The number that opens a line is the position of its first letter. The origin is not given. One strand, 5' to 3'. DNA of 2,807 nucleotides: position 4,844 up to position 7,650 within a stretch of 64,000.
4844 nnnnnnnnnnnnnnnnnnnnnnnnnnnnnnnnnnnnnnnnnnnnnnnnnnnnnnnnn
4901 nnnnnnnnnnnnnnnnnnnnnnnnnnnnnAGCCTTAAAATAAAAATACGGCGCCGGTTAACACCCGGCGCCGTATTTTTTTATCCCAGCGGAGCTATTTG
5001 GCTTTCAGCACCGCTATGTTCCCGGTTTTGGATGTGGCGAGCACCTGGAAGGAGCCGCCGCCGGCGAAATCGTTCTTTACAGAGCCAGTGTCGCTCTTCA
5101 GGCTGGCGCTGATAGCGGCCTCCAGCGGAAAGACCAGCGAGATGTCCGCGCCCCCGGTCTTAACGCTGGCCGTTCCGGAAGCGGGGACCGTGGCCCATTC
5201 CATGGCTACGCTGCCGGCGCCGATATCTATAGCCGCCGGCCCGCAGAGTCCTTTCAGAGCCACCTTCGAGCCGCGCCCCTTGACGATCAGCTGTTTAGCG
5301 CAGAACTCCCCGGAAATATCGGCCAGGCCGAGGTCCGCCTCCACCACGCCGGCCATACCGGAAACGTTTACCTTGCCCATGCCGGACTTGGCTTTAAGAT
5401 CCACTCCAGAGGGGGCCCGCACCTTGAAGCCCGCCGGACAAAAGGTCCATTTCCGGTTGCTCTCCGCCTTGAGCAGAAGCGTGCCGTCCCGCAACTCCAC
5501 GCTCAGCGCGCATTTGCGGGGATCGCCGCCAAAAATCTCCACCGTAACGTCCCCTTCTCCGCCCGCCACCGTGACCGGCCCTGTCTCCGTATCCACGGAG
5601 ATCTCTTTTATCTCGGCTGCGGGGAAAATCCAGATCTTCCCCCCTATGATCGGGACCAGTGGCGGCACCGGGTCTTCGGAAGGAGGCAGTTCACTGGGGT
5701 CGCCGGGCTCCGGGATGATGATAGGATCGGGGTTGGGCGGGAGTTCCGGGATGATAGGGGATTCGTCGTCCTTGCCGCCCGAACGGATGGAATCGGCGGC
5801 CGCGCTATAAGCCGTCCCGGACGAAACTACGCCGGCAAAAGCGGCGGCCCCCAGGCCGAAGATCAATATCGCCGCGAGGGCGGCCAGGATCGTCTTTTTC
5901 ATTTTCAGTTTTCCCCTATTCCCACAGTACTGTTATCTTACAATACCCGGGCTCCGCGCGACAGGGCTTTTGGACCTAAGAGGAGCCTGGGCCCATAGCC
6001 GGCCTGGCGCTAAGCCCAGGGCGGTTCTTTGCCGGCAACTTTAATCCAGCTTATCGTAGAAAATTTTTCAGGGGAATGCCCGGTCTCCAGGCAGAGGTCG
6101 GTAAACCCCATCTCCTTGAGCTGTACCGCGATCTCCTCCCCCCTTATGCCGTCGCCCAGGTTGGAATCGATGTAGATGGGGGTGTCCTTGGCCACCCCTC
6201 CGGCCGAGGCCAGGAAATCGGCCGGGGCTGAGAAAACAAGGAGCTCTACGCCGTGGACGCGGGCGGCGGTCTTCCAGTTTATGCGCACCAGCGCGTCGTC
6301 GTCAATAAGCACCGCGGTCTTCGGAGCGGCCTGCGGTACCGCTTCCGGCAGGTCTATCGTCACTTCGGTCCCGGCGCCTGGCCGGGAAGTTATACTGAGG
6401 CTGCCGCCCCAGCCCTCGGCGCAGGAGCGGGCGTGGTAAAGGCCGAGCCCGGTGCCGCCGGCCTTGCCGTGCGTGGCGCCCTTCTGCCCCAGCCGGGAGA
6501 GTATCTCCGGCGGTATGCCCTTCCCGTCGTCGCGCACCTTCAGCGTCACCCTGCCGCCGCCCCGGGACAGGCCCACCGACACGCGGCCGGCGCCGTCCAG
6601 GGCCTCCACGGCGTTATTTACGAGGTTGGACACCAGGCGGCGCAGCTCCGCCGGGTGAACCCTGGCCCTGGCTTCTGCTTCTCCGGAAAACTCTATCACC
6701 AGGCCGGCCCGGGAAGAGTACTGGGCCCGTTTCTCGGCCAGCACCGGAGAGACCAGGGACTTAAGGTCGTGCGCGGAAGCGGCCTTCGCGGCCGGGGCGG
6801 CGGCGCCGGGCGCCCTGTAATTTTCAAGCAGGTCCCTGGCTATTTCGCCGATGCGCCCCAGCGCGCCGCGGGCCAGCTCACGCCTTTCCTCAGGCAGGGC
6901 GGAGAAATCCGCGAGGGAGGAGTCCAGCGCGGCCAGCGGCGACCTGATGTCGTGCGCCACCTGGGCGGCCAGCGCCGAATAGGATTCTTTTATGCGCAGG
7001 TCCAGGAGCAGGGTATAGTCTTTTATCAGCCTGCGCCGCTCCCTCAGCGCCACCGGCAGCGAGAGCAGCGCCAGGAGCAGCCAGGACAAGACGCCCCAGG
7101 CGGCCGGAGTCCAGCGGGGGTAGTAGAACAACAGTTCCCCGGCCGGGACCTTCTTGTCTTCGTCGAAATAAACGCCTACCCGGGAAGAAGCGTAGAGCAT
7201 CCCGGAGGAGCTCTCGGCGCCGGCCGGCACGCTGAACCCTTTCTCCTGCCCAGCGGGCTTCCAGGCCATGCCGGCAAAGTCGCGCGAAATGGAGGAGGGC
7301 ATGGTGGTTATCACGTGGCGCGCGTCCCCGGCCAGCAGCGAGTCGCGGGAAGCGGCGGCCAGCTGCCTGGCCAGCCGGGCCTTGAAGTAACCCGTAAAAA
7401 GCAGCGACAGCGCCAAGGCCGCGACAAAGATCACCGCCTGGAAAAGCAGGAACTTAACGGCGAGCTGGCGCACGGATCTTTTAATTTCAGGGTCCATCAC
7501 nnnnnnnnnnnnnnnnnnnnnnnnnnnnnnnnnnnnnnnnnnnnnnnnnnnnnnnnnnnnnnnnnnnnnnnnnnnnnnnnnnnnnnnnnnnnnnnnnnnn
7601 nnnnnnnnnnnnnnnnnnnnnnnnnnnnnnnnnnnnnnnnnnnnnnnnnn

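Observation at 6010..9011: Orphan family-5 SBP coupled to a hybrid kinase, present twice with divergent sensors and conserved output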

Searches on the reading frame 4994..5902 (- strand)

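Call 12: search_protein_families(library=pfam, proteins=[window:4994-5902:-], max_evalue=0.001)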
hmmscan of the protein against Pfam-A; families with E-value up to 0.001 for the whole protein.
window:4994-5902:- (302 aa): 0 families

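Call 15: search_protein_families(library=ncbifam, proteins=[window:4994-5902:-], max_evalue=0.01)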
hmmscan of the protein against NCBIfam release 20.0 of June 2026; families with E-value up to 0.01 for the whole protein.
window:4994-5902:- (302 aa): 1 family
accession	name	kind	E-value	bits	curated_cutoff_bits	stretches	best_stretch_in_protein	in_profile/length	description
NF049997.1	LiaG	equivalog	2.7e-05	23.5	285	0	96-207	44-158/286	LiaG family protein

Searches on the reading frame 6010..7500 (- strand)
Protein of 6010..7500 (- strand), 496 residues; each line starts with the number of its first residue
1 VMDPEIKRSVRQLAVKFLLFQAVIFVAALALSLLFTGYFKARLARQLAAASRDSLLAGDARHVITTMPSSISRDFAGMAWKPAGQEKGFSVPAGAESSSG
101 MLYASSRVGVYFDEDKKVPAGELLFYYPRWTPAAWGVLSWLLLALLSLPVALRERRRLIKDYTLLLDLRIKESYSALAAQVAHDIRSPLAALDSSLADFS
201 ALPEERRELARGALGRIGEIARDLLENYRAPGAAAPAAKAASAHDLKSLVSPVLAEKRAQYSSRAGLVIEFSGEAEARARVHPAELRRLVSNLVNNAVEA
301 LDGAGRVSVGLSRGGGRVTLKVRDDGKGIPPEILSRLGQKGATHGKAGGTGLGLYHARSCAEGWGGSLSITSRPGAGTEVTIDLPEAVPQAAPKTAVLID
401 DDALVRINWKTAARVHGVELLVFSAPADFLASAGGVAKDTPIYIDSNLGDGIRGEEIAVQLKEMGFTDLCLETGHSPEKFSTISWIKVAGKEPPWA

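Call 8: search_protein_families(library=pfam, proteins=[window:6010-7500:-], max_evalue=0.1)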
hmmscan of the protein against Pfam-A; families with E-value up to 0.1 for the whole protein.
window:6010-7500:- (496 aa): 3 families
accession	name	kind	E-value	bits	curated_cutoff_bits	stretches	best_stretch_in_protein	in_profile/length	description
PF02518.31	HATPase_c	-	4e-25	88.9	26.4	1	283-386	3-109/111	Histidine kinase-, DNA gyrase B-, and HSP90-like ATPase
PF13581.12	HATPase_c_2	-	6.7e-05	23.3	27.4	1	290-356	36-106/127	Histidine kinase-like ATPase domain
PF00512.31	HisKA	-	0.0082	16.6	26.9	1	176-219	4-52/66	His Kinase A (phospho-acceptor) domain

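Call 14: search_protein_families(library=ncbifam, proteins=[window:6010-7500:-], max_evalue=0.01)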
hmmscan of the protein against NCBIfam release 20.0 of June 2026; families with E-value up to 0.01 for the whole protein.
window:6010-7500:- (496 aa): 80 families (the best 25 are shown)
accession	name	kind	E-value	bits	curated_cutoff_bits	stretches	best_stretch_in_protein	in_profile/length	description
NF007688.0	PRK10364.1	equivalog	3.2e-24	85.5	479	1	150-391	212-456/460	two-component system sensor histidine kinase ZraS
NF008468.0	PRK11360.1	equivalog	2.8e-21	75.5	646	1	177-386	399-608/616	two-component system sensor histidine kinase AtoS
TIGR02916.1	PEP_his_kin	equivalog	5.8e-20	71.4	300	1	242-385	541-679/679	XrtA/PEP-CTERM system histidine kinase PrsK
TIGR02966.1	phoR_proteo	equivalog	2.2e-19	69.7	334.2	1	170-383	110-332/333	phosphate regulon sensor histidine kinase PhoR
NF010411.0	PRK13837.1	equivalog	3.9e-19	68.2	647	1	218-394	496-683/828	two-component system VirA-like sensor kinase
NF040691.1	MtrAB_MtrB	equivalog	4.6e-19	68.8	450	1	180-387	277-493/507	MtrAB system histidine kinase MtrB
NF041735.1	hist_kin_RppB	equivalog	8.9e-18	64.3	400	1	177-385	219-438/438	two-component system sensor histidine kinase RppB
NF008312.0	PRK11100.1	equivalog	2.4e-16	59.6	356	1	179-387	261-475/477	two-component system sensor histidine kinase CreC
NF053867.1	SprKinKinDBac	equivalog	3e-16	58.9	775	1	175-386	287-497/500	sporulation kinase KinD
NF052574.1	HisKinEspCMyxo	equivalog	5.5e-16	57.9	1200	1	176-395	419-646/785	serine histidine kinase EspC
NF012163.2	BaeS_SmeS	equivalog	1.9e-15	56.7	500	1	173-385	239-457/457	sensor histidine kinase efflux regulator BaeS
NF046044.1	PnpS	equivalog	2.5e-15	56.4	400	1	240-385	241-390/390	two-component system histidine kinase PnpS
NF008543.0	PRK11466.1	equivalog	7.9e-15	53.8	982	1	172-397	442-673/914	TMAO reductase system sensor histidine kinase/response regulator TorS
NF050805.1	CellDivHKDivJCaul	equivalog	1.3e-14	53.4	1000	1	285-388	415-522/531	cell cycle sensor histidine kinase DivJ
TIGR01386.1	cztS_silS_copS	subfamily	1.7e-14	53.7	292.55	1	172-384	236-456/457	heavy metal sensor histidine kinase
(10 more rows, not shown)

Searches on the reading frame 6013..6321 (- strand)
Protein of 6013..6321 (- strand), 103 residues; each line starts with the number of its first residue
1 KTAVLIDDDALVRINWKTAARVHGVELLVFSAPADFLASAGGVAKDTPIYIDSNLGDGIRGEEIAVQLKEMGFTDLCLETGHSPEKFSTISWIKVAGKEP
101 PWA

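Call 20: search_protein_families(library=pfam, proteins=[window:6013-6321:-], max_evalue=10)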
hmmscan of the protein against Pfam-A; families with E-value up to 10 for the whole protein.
seq(103 aa): 0 families
